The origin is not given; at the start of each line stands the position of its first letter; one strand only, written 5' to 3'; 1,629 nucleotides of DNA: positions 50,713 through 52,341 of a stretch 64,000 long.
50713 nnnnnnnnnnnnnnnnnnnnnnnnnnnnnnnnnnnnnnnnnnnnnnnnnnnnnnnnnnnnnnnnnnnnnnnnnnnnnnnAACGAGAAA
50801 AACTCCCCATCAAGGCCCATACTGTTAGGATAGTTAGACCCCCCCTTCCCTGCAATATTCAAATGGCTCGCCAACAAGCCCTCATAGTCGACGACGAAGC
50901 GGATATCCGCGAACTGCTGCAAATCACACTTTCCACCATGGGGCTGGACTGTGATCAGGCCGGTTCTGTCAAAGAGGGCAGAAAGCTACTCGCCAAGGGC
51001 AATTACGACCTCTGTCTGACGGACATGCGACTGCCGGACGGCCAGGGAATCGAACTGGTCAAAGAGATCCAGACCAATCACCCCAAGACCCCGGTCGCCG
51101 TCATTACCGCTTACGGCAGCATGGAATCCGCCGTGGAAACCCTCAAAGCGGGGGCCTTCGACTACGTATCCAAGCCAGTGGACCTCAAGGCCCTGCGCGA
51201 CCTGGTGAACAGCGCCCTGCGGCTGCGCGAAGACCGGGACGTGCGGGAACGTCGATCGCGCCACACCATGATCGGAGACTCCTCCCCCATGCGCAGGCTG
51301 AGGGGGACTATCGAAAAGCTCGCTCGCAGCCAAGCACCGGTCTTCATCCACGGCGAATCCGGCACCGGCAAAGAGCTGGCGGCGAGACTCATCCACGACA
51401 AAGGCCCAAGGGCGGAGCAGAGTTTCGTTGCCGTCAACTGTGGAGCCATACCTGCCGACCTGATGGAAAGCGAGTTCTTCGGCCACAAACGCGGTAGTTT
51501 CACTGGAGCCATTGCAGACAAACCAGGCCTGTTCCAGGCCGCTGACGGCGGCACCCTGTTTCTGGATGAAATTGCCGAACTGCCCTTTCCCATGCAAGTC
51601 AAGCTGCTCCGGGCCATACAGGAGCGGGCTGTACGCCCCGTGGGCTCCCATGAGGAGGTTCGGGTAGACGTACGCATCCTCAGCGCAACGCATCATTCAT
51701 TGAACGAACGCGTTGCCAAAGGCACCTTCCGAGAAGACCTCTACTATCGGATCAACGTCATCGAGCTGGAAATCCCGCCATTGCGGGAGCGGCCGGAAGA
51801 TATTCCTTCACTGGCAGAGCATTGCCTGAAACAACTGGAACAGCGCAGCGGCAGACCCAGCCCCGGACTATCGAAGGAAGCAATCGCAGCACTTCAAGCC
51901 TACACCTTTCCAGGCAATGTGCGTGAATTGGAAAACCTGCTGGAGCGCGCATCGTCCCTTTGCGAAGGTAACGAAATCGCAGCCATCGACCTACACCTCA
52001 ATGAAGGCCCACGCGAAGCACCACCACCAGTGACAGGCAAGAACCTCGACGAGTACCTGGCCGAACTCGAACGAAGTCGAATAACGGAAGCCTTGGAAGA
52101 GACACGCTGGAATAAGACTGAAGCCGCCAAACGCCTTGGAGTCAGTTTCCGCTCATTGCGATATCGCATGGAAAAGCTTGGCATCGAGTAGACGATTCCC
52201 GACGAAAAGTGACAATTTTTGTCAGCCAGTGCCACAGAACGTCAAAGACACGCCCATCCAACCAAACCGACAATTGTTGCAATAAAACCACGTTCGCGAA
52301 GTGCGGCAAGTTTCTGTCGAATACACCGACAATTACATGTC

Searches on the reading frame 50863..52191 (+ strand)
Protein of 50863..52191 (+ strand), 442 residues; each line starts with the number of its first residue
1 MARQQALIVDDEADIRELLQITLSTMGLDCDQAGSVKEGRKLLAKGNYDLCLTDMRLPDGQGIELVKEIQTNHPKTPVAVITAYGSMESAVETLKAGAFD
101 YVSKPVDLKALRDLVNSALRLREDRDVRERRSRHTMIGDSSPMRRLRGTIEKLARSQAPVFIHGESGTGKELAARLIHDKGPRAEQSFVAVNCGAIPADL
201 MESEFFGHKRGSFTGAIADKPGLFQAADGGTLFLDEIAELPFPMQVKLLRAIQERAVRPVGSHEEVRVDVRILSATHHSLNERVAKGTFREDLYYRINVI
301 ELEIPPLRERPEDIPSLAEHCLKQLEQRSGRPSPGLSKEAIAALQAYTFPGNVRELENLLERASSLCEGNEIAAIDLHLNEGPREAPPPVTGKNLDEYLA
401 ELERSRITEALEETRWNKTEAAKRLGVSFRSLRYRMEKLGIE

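Call 71: search_protein_families(library=pfam, proteins=[window:50863-52191:+], max_evalue=0.0001)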
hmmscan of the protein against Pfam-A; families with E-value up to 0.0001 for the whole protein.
window:50863-52191:+ (442 aa): 6 families
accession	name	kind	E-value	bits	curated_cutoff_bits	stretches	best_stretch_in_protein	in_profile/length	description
PF00158.32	Sigma54_activat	-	2e-68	229.7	20.2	1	136-302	1-167/168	Sigma-54 interaction domain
PF00072.30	Response_reg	-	1.5e-28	99.6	30.2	1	7-115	2-110/111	Response regulator receiver domain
PF14532.12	Sigma54_activ_2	-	1.8e-24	87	25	1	137-307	1-138/138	Sigma-54 interaction domain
PF25601.1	AAA_lid_14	-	3.6e-23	81.6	27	1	308-378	1-71/87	AAA+ ATPase lid domain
PF02954.25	HTH_8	-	5.4e-15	55.3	22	1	399-439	2-42/42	Bacterial regulatory protein, Fis family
PF07728.20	AAA_5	-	4.4e-05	24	22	1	159-270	1-108/139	AAA domain (dynein-related subfamily)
